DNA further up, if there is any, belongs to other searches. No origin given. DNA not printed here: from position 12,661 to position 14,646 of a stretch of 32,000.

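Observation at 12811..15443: Class D beta-lactamase divergently paired with a ~560-aa orphan regulator-like protein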

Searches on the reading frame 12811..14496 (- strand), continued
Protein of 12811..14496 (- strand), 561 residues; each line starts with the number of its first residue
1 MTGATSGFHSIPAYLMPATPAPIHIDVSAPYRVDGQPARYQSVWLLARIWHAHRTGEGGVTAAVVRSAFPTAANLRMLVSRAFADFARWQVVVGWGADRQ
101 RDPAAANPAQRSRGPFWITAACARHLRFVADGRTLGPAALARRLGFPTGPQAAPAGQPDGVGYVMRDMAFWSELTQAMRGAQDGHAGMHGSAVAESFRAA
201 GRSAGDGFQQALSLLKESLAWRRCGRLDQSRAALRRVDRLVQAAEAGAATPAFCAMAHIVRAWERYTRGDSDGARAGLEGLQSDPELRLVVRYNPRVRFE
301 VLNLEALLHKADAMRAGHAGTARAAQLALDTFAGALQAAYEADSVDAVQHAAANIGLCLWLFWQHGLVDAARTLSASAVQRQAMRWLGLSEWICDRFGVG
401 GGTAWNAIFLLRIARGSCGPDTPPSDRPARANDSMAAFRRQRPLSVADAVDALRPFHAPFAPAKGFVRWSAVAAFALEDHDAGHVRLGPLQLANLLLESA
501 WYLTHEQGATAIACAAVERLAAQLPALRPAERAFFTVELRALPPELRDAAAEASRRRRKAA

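Call 50: get_annotated_region(hit=H11, flank=2500)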
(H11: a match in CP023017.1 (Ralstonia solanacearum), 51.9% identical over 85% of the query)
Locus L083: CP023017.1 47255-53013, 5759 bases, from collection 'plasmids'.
description: Ralstonia solanacearum strain SL3022 plasmid unnamed, complete sequence
organism: Ralstonia solanacearum (NCBI taxid 305)
taxonomy: Bacteria; Pseudomonadota; Betaproteobacteria; Burkholderiales; Burkholderiaceae; Ralstonia; Ralstonia solanacearum
host: -; source: Solanum tuberosum,single cell,Potato bacterial wilt; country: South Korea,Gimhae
typing (MOB-suite, as given by PLSDB): non-mobilizable
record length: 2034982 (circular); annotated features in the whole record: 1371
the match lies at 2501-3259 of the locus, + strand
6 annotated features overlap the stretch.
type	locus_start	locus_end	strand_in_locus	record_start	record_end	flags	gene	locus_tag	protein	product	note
CDS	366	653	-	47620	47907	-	-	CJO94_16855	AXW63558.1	DNA-binding protein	-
CDS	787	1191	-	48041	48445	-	-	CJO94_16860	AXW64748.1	hypothetical protein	-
CDS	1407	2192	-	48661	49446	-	-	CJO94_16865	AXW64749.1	hypothetical protein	-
CDS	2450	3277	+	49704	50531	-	-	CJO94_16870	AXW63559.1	class D beta-lactamase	-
CDS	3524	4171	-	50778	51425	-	-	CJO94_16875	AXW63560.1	ABC transporter substrate-binding protein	-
CDS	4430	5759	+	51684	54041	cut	-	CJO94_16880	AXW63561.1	oxidoreductase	-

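Call 51: get_annotated_region(hit=H5, flank=2500)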
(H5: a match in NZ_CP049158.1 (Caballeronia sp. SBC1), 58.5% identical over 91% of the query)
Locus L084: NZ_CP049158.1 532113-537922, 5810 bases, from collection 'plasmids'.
description: Caballeronia sp. SBC1 plasmid pSBC1_2, complete sequence
organism: Caballeronia sp. SBC1 (NCBI taxid 2705548)
taxonomy: Bacteria; Pseudomonadota; Betaproteobacteria; Burkholderiales; Burkholderiaceae; Caballeronia; Caballeronia sp. SBC1
host: -; source: whole organism,soil; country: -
typing (MOB-suite, as given by PLSDB): mobilizable; relaxase MOBP
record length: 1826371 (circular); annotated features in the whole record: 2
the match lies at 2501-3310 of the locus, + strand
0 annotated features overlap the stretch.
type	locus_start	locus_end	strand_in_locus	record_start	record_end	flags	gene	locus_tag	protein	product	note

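Call 60: find_encoding_contigs(protein=P0077, flank=6000, max_places=3)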
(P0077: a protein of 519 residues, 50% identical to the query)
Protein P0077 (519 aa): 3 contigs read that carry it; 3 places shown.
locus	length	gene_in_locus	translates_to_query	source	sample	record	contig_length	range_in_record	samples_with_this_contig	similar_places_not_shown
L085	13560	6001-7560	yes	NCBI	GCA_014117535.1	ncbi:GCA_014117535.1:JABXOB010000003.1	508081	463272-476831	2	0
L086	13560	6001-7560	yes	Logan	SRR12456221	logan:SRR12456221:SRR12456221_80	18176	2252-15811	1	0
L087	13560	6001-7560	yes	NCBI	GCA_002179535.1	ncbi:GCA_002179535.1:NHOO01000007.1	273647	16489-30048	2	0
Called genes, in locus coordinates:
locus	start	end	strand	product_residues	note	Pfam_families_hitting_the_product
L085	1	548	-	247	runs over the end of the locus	PF01177:Asp_Glu_race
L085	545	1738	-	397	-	PF06032:S-Me-THD_N, PF20906:S-Me-THD_C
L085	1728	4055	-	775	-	PF00158:Sigma54_activat, PF14532:Sigma54_activ_2, PF25601:AAA_lid_14, PF07719:TPR_2 (faint)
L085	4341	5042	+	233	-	-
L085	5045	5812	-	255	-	PF00753:Lactamase_B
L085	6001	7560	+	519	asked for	-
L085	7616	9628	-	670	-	PF00270:DEAD (faint), PF04851:ResIII, PF17757:UvrB_inter, PF27431:UvrB_3rd, PF00271:Helicase_C, PF12344:UvrB, PF02151:UVR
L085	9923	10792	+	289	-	PF00768:Peptidase_S11, PF13354:Beta-lactamase2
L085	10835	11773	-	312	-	PF00126:HTH_1, PF03466:LysR_substrate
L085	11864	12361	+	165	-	PF00583:Acetyltransf_1, PF13673:Acetyltransf_10 (weak), PF13508:Acetyltransf_7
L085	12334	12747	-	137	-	PF01809:YidD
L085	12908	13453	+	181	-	PF01161:PBP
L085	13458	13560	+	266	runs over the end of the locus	PF12833:HTH_18, PF00165:HTH_AraC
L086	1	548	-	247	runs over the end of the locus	PF01177:Asp_Glu_race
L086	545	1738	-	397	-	PF06032:S-Me-THD_N, PF20906:S-Me-THD_C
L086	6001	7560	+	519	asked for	-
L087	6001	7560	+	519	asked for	-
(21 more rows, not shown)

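Call 62: search_protein_families(library=ncbifam, proteins=[L085:5045-5812:-, L085:9923-10792:+, L085:4341-5042:+], max_evalue=1e-10)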
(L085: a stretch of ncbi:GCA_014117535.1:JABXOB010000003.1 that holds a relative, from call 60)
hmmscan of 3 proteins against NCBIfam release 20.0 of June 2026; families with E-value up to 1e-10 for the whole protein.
L085:5045-5812:- (255 aa): 36 families (the best 25 are shown)
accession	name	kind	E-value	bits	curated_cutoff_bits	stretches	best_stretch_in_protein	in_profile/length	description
NF038046.1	blaCVI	exception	1.4e-182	604.7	575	1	1-255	1-255/255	CVI family subclass B2 metallo-beta-lactamase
NF033087.1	bla_subclass_B2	equivalog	1.8e-123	410.5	240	1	25-244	2-221/221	subclass B2 metallo-beta-lactamase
NF000329.2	bla_B2_CphA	exception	4.5e-104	347.6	500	1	6-246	8-250/253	CphA family subclass B2 metallo-beta-lactamase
NF012225.0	blaSFH_gen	exception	2.4e-94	315.4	440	1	11-245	11-249/252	SFH-related subclass B2 metallo-beta-lactamase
NF012224.1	blaSFH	exception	4.3e-87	291.6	550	1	10-245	8-247/250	SFH family subclass B2 metallo-beta-lactamase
NF038003.2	blaPFM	exception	5.9e-87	291.3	525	1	11-244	12-249/253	PFM family subclass B2 metallo-beta-lactamase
NF038166.1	blaYEM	exception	2.6e-85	286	535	1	18-244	16-242/246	YEM family subclass B2 metallo-beta-lactamase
NF033088.2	bla_subclass_B1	equivalog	3.5e-31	108.6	200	1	24-244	5-217/217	subclass B1 metallo-beta-lactamase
NF012229.1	bla_class_B_core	domain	3.8e-25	88.7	100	1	34-179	4-139/139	metallo-beta-lactamase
NF012146.1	blaB-IND-MUS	exception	1.8e-23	83.1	270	1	152-245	140-236/237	BlaB/IND/MUS family subclass B1 metallo-beta-lactamase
NF000453.2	blaPEDO-3_fam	exception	7e-22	78.1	400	1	154-245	141-235/237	PEDO-3 family subclass B1 metallo-beta-lactamase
NF012137.0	bla_xUS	exception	2.7e-19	69.6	400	1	152-244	140-235/246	MUS/TUS/MOC family subclass B1 metallo-beta-lactamase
NF040860.1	blaWUS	exception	1.5e-18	66.9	540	1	10-244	9-235/246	WUS family subclass B1 metallo-beta-lactamase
NF041269.1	bla_B1_long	equivalog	2.5e-17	63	350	1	25-245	16-219/334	subclass B1 metallo-beta-lactamase, long type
NF000441.2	blaMUS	exception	7.3e-17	61.6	540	0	153-227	141-219/246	MUS family subclass B1 metallo-beta-lactamase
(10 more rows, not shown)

L085:9923-10792:+ (289 aa): 8 families
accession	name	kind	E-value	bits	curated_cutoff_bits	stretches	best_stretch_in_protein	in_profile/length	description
NF008668.0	PRK11669.1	equivalog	7e-82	275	294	1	2-281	2-282/316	D-alanyl-D-alanine endopeptidase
NF000471.1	vanY_of_D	exception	1.1e-19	70.9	625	1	45-263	102-336/354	transpeptidase-like D-Ala-D-Ala carboxypeptidase VanY-D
NF008489.0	PRK11397.1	equivalog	2.1e-18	66.2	610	1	33-278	28-278/389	serine-type D-Ala-D-Ala carboxypeptidase DacD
NF038258.2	PBP4_Staph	exception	1.3e-16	60.5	500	1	40-174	39-178/366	penicillin-binding protein PBP4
NF007445.0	PRK10001.1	equivalog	2.4e-16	59.5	765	1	29-278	27-280/400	serine-type D-Ala-D-Ala carboxypeptidase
NF008059.0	PRK10793.1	equivalog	7.8e-15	54.5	694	1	10-278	15-287/403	D-alanyl-D-alanine carboxypeptidase DacA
NF038273.1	strep_PBP3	exception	6.5e-14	51.8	490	1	40-263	26-268/407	D-alanyl-D-alanine carboxypeptidase PBP3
NF033103.1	bla_class_A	equivalog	1e-11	44.5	200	1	45-194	15-168/257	class A beta-lactamase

L085:4341-5042:+ (233 aa): 0 families

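Call 77: find_homologous_proteins(query=L081:4010-5608:+, max_evalue=1e-10)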
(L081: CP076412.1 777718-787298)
Query L081:4010-5608:+ (532 aa): 200 proteins with E <= 1e-10 among 8000 candidates; the best 120 are listed.
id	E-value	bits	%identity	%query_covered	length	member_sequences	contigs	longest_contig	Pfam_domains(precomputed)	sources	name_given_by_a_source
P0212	0.0e+0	1157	99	100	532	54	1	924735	-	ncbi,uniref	ncbi:hypothetical protein ACTJK6_12825 [Ralstonia sp. 22086]|uniref:hypothetical protein n=1 Tax=Ral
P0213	0.0e+0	1111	94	100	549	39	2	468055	-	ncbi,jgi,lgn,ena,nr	ncbi:hypothetical protein SAMN03159417_04147 [Ralstonia sp. NFACC01]|nr:hypothetical protein SAMN031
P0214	0.0e+0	1089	92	100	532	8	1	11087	-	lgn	-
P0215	0.0e+0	1084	92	100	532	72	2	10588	-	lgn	-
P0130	0.0e+0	1083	92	100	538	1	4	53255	-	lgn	-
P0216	0.0e+0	1080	92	100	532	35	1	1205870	-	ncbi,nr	ncbi:hypothetical protein HWX30_22470 [Ralstonia pickettii]|nr:hypothetical protein [Ralstonia picke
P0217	0.0e+0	1051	90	100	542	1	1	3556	-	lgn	-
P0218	0.0e+0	1047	89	100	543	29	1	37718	-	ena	-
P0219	0.0e+0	1043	89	99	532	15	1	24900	-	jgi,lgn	jgi:hypothetical protein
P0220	0.0e+0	1039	89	100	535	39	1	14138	-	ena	-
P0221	0.0e+0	1019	88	99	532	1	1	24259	-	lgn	-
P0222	1.7e-292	989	86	99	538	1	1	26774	-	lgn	-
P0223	6.8e-276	934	82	98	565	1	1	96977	-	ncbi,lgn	-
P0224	5.4e-275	931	81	99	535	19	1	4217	-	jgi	jgi:hypothetical protein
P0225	6.6e-198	677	88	67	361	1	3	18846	-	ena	-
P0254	3.5e-121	424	46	96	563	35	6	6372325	-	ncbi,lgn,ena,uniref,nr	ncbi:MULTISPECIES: hypothetical protein [Variovorax]|uniref:hypothetical protein n=1 Tax=Variovorax 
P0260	8.1e-121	422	48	98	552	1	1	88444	-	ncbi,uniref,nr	ncbi:hypothetical protein [Acidovorax cavernicola]|uniref:Uncharacterized protein n=1 Tax=Acidovorax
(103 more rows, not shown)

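Call 78: find_encoding_contigs(protein=P0216, flank=3000, max_places=1)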
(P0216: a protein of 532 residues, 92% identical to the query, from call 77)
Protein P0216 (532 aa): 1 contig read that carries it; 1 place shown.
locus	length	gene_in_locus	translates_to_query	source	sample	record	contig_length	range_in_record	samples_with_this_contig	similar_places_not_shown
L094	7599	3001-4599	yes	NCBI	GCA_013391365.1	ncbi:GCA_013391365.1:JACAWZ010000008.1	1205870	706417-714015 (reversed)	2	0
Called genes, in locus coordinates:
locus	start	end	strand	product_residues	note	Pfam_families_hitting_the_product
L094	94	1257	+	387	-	PF00561:Abhydrolase_1, PF00975:Thioesterase (weak), PF12146:Hydrolase_4, PF12697:Abhydrolase_6, PF12680:SnoaL_2, PF14534:DUF4440 (weak)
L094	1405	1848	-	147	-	-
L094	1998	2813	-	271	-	PF00905:Transpeptidase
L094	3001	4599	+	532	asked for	-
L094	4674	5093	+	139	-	PF01047:MarR, PF12802:MarR_2, PF09339:HTH_IclR (weak)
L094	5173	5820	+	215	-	PF01470:Peptidase_C15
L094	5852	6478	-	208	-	PF02525:Flavodoxin_2, PF03358:FMN_red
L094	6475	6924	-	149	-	PF00583:Acetyltransf_1, PF13508:Acetyltransf_7 (weak)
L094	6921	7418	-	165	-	PF02627:CMD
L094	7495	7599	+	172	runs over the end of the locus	PF01047:MarR, PF12802:MarR_2, PF13412:HTH_24 (weak)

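Call 79: find_encoding_contigs(protein=P0254, flank=4000, max_places=1)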
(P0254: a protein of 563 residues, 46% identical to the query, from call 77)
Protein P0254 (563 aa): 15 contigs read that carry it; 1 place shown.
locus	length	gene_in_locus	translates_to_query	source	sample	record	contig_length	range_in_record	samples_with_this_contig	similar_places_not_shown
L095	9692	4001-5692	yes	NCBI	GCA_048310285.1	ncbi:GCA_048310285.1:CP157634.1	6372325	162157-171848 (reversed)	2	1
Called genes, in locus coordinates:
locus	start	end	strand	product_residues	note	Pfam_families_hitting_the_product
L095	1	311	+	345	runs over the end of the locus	PF00795:CN_hydrolase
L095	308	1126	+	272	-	PF07728:AAA_5, PF08406:CbbQ_C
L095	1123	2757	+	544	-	PF00092:VWA (weak), PF13519:VWA_2 (weak)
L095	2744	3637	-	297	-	PF00126:HTH_1, PF03466:LysR_substrate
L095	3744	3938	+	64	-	PF06568:YjiS-like (weak)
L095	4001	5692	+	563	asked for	-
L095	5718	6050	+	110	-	-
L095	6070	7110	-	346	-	PF00356:LacI, PF00532:Peripla_BP_1, PF13407:Peripla_BP_4, PF13377:Peripla_BP_3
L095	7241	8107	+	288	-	PF04444:Dioxygenase_N, PF00775:Dioxygenase_C, PF13620:CarboxypepD_reg (weak)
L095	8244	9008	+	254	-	PF00106:adh_short, PF08659:KR, PF13561:adh_short_C2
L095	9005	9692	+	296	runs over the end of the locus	PF05853:BKACE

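Call 80: find_encoding_contigs(protein=P0260, flank=4000, max_places=1)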
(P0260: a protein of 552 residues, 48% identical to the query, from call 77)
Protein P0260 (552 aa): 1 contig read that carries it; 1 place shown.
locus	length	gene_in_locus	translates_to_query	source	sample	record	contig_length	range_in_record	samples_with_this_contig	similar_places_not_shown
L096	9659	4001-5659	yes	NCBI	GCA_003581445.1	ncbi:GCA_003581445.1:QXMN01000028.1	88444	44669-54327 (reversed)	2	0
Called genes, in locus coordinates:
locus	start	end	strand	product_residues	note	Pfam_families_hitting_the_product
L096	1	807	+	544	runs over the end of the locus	PF13519:VWA_2 (faint), PF00092:VWA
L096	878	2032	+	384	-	PF13433:Peripla_BP_5, PF13458:Peripla_BP_6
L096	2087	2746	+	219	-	PF21332:AmiR_N, PF03861:ANTAR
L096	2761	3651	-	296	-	PF00126:HTH_1, PF03466:LysR_substrate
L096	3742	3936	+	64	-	PF06568:YjiS-like (faint)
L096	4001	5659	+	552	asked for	-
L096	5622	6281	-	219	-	PF03167:UDG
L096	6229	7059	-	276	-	PF13714:PEP_mutase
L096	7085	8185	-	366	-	PF00144:Beta-lactamase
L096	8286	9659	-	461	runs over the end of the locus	PF03315:SDH_beta, PF03313:SDH_alpha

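Call 86: find_homologous_proteins(query=L083:2450-3277:+, max_evalue=1e-20)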
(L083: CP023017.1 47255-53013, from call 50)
Query L083:2450-3277:+ (275 aa): 1955 proteins with E <= 1e-20 among 8000 candidates; the best 120 are listed.
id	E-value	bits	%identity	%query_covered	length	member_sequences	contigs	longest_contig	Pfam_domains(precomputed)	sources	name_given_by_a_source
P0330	1.5e-160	551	90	91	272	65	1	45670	PF00905.28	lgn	-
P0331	2.6e-142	491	83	89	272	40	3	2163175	PF00905.28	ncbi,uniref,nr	ncbi:class D beta-lactamase (plasmid) [Ralstonia solanacearum]|uniref:class D beta-lactamase n=1 Tax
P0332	1.6e-134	466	78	89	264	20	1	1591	PF00905.28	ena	-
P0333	2.3e-129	449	71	98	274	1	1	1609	PF00905.28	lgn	-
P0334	3.0e-127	442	71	97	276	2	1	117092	PF00905.28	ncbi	-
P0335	7.3e-124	431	69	98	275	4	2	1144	PF00905.28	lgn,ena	-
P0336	5.7e-123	428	67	98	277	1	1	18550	PF00905.28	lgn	-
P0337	1.1e-118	414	65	89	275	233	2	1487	PF00905.28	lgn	-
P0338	2.1e-116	406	65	89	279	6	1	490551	PF00905.28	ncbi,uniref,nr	ncbi:OXA-22 family class D beta-lactamase [Ralstonia soli]|uniref:OXA-22 family class D beta-lactama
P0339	3.2e-108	379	62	95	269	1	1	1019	PF00905.28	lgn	-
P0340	4.4e-108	379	63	92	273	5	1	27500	PF00905.28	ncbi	-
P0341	6.0e-108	378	61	96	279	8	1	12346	PF00905.28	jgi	-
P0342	2.6e-107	376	63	95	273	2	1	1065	PF00905.28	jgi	jgi:beta-lactamase class D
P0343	3.3e-107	376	61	97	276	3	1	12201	PF00905.28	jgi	jgi:beta-lactamase class D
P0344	3.6e-107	376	64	89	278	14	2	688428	PF00905.28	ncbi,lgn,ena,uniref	ncbi:class D beta-lactamase [Paraburkholderia terricola]|uniref:class D beta-lactamase n=1 Tax=Parab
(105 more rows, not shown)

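Call 87: find_encoding_contigs(protein=P0338, flank=2500, max_places=2)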
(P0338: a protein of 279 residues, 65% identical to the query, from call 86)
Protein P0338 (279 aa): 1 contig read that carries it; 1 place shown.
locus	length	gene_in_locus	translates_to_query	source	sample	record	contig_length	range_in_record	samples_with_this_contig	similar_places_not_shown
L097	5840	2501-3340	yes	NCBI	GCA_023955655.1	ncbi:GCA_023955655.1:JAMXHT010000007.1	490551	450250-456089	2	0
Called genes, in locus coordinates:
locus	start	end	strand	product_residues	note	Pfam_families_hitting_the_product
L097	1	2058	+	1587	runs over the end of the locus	-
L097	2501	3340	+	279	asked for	PF00905:Transpeptidase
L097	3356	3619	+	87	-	-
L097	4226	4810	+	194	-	-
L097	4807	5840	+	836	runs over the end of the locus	PF12951:PATR, PF18883:AC_1, PF03797:Autotransporter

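Call 88: find_encoding_contigs(protein=P0337, flank=1500, max_places=2)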
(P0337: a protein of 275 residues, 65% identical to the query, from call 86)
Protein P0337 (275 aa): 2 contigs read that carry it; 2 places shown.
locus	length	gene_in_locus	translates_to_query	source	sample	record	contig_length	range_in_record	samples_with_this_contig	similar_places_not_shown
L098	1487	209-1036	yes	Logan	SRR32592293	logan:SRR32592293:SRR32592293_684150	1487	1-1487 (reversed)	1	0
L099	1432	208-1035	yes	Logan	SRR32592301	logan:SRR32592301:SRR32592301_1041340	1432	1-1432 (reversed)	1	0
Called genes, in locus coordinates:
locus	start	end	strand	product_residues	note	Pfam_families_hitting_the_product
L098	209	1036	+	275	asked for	PF00905:Transpeptidase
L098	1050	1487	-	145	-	?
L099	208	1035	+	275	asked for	PF00905:Transpeptidase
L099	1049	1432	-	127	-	?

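Call 89: find_encoding_contigs(protein=P0334, flank=2500, max_places=1)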
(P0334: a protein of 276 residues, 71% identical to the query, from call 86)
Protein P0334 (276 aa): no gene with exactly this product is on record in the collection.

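Call 92: search_protein_families(library=pfam, proteins=[P0165, P0167, P0169, P0172, P0176, P0180, P0186, P0190, P0204, P0206], max_evalue=0.01)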
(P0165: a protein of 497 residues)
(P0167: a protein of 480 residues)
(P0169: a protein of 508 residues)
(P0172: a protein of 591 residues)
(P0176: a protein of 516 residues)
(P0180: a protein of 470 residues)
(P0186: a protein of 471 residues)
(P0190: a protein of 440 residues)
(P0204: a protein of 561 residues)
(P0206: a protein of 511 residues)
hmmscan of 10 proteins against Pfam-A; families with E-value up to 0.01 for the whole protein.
P0165 (497 aa): 0 families

P0167 (480 aa): 0 families

P0169 (508 aa): 0 families

P0172 (591 aa): 0 families

P0176 (516 aa): 0 families

P0180 (470 aa): 0 families

P0186 (471 aa): 2 families
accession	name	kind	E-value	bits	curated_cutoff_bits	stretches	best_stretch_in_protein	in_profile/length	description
PF13181.12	TPR_8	-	0.0055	17.2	25.7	0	175-198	3-26/34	Tetratricopeptide repeat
PF13428.12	TPR_14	-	0.0092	17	23.5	0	175-199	3-27/44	Tetratricopeptide repeat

P0190 (440 aa): 1 family
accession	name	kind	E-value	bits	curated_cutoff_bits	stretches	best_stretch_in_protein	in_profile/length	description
PF22205.1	Csm6_6H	-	0.0089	16.6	27.6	0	170-224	18-71/93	Csm6 6H domain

P0204 (561 aa): 0 families

P0206 (511 aa): 0 families
